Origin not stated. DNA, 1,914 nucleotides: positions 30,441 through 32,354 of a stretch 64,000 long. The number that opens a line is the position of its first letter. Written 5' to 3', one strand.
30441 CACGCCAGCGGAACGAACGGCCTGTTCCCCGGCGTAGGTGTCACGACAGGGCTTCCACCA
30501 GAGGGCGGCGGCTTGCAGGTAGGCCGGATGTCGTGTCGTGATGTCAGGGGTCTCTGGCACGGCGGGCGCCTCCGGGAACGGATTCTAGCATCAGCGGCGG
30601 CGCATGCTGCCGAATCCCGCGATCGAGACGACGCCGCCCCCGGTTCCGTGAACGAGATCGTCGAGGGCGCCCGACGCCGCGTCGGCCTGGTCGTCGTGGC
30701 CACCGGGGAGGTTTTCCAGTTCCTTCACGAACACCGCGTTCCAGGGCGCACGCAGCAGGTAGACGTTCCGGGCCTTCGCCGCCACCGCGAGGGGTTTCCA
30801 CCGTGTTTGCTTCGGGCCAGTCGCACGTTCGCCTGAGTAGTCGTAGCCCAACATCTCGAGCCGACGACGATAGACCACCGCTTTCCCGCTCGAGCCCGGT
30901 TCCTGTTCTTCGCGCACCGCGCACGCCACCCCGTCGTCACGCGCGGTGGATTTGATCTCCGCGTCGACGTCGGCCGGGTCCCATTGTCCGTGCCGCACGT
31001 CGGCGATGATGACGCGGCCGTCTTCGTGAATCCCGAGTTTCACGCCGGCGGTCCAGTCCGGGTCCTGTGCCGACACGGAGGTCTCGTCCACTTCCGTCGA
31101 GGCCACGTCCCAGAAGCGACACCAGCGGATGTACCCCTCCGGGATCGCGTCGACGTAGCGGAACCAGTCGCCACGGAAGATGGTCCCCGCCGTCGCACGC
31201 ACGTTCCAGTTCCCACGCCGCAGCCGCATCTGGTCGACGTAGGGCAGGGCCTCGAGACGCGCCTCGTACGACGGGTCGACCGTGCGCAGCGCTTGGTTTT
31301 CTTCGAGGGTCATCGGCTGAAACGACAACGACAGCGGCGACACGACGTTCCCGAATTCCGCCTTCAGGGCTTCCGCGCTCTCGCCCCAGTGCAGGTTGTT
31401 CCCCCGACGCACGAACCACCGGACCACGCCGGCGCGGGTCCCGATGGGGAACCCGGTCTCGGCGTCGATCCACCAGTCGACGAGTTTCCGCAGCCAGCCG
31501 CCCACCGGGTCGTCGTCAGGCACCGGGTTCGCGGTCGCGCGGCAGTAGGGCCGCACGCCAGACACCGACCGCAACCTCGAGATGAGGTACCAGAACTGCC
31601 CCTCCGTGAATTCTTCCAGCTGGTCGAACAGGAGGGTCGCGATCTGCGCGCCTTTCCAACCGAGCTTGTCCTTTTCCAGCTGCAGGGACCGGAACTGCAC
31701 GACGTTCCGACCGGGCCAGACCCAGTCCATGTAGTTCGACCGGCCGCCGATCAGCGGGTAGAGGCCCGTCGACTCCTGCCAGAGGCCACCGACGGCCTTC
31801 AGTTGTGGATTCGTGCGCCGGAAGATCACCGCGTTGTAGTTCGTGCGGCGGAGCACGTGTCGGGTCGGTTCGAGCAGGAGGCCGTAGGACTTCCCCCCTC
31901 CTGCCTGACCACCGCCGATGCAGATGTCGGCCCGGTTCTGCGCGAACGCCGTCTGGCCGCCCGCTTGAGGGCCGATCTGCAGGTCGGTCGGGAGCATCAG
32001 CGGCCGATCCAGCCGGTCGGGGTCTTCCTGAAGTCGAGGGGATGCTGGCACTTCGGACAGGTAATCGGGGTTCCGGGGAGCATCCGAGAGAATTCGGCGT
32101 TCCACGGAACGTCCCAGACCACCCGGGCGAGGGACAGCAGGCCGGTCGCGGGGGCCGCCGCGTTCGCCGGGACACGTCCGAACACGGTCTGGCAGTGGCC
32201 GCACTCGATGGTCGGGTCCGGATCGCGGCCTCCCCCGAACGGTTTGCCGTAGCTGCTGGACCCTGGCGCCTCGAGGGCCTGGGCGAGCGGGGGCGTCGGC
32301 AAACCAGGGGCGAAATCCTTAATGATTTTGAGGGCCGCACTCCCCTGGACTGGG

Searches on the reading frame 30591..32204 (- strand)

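Call 19: search_protein_families(library=phrogs, proteins=[window:30591-32204:-], max_evalue=0.00001)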
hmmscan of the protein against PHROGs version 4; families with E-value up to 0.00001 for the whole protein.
window:30591-32204:- (537 aa): 5 families
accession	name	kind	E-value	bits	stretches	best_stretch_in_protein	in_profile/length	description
phrog_979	-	head and packaging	1.5e-119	401.6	1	76-527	150-609/642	terminase large subunit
phrog_9526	-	head and packaging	2.8e-33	116.5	1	78-332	9-269/280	terminase large subunit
phrog_38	-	head and packaging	1.1e-18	68.4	1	336-527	521-713/760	terminase large subunit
phrog_9453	-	head and packaging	6.9e-18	66.1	1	331-515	1-208/233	terminase large subunit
phrog_12171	-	head and packaging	1.8e-14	54.7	1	425-520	2-98/110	terminase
